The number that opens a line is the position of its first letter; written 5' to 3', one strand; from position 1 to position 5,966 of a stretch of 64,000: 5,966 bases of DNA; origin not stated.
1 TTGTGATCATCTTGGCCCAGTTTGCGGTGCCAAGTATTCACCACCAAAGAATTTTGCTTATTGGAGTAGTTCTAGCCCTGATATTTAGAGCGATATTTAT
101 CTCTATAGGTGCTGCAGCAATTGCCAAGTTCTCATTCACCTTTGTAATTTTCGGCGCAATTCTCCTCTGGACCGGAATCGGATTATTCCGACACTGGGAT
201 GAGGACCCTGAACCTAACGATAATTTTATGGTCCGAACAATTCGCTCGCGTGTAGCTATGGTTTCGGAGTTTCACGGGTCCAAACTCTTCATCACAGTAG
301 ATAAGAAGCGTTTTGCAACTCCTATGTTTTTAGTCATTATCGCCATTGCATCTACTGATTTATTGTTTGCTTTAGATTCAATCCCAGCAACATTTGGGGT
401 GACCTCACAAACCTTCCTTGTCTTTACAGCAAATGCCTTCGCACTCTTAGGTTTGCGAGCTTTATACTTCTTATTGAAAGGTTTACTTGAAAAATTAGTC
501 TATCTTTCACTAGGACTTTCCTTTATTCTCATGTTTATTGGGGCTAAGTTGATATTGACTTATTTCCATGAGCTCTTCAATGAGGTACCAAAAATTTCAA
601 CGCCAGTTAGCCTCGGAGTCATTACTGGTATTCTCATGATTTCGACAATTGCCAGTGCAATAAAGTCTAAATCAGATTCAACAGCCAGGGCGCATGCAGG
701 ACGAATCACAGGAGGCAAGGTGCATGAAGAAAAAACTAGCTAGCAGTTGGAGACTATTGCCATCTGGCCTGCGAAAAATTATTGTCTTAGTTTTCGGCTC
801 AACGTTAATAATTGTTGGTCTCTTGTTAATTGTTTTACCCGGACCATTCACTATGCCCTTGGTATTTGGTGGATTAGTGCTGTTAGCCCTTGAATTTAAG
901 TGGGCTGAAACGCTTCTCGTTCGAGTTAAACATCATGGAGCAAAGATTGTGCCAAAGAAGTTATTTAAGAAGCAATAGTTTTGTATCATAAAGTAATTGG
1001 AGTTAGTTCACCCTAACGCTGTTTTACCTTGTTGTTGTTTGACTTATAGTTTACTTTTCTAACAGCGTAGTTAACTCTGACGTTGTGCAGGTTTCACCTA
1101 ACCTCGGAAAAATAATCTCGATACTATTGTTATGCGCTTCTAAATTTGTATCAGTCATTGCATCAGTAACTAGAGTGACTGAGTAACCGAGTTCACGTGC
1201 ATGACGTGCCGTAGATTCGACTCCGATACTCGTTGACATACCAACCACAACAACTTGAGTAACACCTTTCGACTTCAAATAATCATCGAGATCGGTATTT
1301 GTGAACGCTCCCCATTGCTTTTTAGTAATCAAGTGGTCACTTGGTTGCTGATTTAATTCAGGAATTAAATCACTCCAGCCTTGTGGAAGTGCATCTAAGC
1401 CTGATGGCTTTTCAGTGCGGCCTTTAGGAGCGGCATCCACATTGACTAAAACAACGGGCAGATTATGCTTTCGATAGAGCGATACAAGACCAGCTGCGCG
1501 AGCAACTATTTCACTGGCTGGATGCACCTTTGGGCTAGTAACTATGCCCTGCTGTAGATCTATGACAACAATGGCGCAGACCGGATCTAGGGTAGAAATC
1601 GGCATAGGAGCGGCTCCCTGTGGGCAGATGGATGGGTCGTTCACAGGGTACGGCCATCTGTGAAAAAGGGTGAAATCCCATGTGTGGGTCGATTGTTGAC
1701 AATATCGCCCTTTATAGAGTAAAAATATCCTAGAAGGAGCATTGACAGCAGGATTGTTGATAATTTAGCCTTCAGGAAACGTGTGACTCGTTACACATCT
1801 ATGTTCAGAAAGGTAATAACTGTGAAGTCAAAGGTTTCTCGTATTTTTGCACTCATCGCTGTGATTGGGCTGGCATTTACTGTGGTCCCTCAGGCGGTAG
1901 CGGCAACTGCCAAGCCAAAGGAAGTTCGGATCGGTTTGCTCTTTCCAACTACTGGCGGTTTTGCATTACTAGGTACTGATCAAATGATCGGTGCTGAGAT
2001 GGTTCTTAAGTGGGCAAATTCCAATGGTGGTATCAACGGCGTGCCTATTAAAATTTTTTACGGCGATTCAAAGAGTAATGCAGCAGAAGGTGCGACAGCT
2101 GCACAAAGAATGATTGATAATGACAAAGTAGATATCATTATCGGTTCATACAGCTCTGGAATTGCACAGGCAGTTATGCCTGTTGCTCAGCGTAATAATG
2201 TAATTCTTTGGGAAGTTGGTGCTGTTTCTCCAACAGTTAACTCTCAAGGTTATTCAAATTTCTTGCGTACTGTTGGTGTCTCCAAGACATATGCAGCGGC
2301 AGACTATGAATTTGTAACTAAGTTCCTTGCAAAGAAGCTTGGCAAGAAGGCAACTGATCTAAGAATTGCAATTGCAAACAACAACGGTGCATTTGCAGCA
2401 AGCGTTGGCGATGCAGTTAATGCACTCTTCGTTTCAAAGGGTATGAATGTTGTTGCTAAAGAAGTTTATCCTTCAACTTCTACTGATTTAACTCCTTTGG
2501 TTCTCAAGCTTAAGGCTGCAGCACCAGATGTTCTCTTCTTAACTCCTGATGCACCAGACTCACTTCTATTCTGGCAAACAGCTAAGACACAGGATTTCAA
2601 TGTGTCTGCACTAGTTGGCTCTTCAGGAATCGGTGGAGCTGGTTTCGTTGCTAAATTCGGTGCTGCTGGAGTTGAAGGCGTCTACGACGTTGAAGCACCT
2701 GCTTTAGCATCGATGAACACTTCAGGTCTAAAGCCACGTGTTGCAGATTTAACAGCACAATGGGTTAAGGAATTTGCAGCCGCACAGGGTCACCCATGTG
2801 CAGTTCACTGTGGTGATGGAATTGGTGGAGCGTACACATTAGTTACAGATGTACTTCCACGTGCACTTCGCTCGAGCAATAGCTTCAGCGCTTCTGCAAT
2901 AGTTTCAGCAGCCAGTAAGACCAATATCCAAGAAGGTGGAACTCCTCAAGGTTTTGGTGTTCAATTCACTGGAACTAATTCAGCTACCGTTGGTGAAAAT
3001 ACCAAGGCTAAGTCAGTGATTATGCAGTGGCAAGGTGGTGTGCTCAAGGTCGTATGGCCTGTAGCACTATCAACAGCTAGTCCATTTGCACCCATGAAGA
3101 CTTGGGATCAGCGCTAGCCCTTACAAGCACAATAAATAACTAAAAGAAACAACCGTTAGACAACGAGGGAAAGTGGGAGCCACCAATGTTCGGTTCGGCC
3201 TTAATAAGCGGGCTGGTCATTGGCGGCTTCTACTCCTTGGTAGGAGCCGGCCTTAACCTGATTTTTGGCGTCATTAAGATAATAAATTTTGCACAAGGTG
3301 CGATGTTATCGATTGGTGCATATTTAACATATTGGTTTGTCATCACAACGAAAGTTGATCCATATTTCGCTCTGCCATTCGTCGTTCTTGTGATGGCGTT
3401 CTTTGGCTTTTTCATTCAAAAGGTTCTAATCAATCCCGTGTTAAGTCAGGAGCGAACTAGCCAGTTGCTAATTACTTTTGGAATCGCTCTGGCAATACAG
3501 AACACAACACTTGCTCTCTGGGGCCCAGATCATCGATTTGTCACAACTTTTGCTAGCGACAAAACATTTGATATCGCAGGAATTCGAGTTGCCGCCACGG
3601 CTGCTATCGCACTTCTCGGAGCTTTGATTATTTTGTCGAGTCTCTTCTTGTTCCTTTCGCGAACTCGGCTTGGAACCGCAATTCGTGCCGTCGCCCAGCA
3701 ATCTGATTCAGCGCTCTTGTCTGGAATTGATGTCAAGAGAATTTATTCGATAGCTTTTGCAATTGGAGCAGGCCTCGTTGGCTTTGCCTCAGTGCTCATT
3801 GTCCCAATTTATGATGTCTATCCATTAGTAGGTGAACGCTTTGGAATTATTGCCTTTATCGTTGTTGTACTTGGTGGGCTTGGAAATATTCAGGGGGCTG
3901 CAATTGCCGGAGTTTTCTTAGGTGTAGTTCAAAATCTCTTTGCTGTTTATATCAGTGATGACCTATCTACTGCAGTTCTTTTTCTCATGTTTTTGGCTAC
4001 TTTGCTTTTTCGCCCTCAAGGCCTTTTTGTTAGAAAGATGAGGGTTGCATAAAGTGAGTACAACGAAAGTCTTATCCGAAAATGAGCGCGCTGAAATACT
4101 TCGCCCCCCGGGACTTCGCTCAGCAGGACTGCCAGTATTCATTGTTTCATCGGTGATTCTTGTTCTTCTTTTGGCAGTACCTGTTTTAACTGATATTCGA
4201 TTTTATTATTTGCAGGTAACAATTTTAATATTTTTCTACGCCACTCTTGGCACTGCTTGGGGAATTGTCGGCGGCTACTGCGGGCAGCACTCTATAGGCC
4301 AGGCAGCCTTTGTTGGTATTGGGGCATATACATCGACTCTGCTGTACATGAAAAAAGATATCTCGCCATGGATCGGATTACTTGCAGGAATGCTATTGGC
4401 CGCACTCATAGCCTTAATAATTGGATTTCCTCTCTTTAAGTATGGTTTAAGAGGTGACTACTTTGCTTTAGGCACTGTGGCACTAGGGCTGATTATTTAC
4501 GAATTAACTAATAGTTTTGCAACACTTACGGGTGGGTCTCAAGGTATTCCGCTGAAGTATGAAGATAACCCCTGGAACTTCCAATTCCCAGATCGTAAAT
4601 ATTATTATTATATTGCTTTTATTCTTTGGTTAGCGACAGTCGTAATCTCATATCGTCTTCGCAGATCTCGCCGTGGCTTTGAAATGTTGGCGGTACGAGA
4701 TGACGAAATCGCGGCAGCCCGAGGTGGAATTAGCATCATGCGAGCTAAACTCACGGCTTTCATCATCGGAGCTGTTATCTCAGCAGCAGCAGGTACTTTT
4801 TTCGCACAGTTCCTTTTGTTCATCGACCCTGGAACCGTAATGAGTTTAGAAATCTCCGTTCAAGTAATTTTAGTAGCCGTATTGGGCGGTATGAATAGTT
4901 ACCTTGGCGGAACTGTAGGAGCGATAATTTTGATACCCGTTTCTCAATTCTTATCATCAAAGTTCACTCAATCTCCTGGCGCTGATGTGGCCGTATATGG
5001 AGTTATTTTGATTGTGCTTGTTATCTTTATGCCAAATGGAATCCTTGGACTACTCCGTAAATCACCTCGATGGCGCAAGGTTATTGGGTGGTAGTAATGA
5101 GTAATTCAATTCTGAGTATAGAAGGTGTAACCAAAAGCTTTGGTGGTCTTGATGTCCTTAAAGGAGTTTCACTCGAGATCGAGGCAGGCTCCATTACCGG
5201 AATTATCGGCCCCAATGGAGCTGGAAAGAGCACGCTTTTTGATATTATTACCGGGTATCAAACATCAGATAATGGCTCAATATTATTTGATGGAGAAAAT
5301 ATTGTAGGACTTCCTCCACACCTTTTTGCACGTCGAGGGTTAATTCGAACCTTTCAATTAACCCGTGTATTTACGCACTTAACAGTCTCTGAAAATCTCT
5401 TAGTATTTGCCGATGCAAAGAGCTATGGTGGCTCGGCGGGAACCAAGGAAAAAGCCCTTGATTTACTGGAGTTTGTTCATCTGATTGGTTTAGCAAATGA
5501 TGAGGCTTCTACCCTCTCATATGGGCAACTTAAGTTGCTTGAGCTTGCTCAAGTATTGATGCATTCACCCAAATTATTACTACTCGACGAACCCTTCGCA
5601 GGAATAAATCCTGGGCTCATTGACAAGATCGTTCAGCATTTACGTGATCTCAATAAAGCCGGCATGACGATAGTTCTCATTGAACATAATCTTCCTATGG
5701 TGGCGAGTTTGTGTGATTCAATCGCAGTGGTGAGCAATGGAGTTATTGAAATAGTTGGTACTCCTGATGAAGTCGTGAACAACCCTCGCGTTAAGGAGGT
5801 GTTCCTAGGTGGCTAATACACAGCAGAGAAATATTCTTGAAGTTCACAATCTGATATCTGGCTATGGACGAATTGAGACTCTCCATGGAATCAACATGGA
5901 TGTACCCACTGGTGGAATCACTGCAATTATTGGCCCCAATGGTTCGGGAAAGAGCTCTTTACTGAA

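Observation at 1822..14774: Apparently undescribed catabolic operon: Liv-type ABC, PrpF/Mii isomerase, GntR, ThDP enzyme, ALDH, cupin, TcuA-like dehydrogenase, MFS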

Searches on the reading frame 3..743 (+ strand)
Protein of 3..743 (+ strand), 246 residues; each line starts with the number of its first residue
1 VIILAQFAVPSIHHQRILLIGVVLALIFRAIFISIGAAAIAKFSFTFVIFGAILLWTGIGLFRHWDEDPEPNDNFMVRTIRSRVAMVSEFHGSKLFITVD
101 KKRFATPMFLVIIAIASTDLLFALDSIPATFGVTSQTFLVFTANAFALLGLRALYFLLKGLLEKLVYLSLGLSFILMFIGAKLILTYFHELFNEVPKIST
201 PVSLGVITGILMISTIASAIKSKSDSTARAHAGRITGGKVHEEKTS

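Call 4: search_protein_families(library=pfam, proteins=[window:3-743:+])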
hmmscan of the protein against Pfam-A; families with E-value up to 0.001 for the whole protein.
window:3-743:+ (246 aa): 1 family
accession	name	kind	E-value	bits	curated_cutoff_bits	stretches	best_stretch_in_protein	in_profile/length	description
PF03741.22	TerC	-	4.4e-36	124.7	27.8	1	3-186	19-177/178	Integral membrane protein TerC family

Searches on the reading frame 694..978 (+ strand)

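Call 4: search_protein_families(library=pfam, proteins=[window:694-978:+])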
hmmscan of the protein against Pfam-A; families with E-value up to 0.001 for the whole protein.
window:694-978:+ (94 aa): 1 family
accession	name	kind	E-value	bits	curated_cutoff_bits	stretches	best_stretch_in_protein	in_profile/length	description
PF09656.15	PGPGW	-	2.4e-13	49.8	23.3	1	28-81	1-53/53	Putative transmembrane protein (PGPGW)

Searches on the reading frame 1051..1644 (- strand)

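Call 4: search_protein_families(library=pfam, proteins=[window:1051-1644:-])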
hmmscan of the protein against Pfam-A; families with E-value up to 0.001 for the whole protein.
window:1051-1644:- (197 aa): 1 family
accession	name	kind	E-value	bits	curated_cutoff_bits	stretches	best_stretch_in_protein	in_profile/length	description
PF00857.26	Isochorismatase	-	2.1e-41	142.4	27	1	23-189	1-174/175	Isochorismatase domain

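Call 5: search_protein_families(library=ncbifam, proteins=[window:1051-1644:-], max_evalue=0.00001)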
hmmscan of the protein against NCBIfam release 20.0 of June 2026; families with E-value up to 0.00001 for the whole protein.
window:1051-1644:- (197 aa): 5 families
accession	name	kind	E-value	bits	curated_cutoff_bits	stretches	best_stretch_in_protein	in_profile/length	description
NF008517.0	PRK11440.1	equivalog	2.4e-41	141.7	195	1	23-191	9-184/188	hydrolase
NF050097.1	BiurAmidohydBiuH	equivalog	3e-16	59.5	370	1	88-181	112-204/221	biuret amidohydrolase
TIGR03614.1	RutB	equivalog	5.4e-13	49.1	377.95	1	92-166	115-189/226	pyrimidine utilization protein B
NF008623.0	PRK11609.1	equivalog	1.2e-08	35.1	174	1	115-173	130-188/213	bifunctional nicotinamidase/pyrazinamidase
NF041461.1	C_hydro_YcaC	equivalog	8.1e-07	28.7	310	1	25-172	12-146/201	isochorismate family cysteine hydrolase YcaC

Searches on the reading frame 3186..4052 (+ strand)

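Call 3: search_protein_families(library=pfam, proteins=[window:3186-4052:+])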
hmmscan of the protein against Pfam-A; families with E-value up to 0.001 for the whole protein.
window:3186-4052:+ (288 aa): 1 family
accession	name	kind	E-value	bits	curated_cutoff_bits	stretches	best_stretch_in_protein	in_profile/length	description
PF02653.21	BPD_transp_2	-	1.8e-32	113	26.8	1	7-273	3-269/269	Branched-chain amino acid transport system / permease component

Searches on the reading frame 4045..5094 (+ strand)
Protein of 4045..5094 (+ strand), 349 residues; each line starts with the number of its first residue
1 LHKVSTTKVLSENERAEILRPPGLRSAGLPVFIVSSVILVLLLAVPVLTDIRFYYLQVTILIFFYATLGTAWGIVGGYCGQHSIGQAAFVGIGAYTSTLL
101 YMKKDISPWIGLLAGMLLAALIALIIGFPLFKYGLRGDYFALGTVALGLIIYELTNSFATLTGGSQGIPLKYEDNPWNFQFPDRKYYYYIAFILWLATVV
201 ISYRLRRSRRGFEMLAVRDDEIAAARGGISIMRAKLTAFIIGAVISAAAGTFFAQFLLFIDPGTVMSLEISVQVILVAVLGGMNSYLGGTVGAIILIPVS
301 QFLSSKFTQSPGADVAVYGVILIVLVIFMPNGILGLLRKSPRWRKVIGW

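Call 3: search_protein_families(library=pfam, proteins=[window:4045-5094:+])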
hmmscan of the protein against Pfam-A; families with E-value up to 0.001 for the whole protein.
window:4045-5094:+ (349 aa): 1 family
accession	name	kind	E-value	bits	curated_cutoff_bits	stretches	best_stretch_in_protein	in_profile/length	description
PF02653.21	BPD_transp_2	-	1.3e-33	116.8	26.8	1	55-325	2-268/269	Branched-chain amino acid transport system / permease component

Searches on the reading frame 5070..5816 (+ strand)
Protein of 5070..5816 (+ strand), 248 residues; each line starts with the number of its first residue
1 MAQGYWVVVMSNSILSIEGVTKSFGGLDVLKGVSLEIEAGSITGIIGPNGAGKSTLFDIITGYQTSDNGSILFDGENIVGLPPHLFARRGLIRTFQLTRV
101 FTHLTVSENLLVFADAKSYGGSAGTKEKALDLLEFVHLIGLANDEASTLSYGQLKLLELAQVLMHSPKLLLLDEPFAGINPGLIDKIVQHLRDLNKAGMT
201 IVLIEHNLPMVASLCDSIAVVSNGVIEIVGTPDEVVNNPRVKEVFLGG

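Call 3: search_protein_families(library=pfam, proteins=[window:5070-5816:+])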
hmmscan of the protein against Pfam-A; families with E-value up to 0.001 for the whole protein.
window:5070-5816:+ (248 aa): 6 families
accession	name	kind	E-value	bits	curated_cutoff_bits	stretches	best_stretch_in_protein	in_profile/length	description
PF00005.33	ABC_tran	-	6e-31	108.3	25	1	30-177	1-137/137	ABC transporter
PF13304.12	AAA_21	-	1.5e-12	48.6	27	2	142-202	231-294/304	AAA domain, putative AbiEii toxin, Type IV TA system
PF12399.14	BCA_ABC_TP_C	-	1.8e-06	27.8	25.5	1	230-248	6-24/27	Branched-chain amino acid ATP-binding cassette transporter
PF13476.12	AAA_23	-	1.3e-05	26.3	27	1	23-61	9-40/201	AAA domain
PF13555.12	AAA_29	-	7.5e-05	22.8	27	1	32-60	14-42/61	P-loop containing region of AAA domain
PF02463.25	SMC_N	-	0.00053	19.9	40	0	41-60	25-44/220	RecF/RecN/SMC N terminal domain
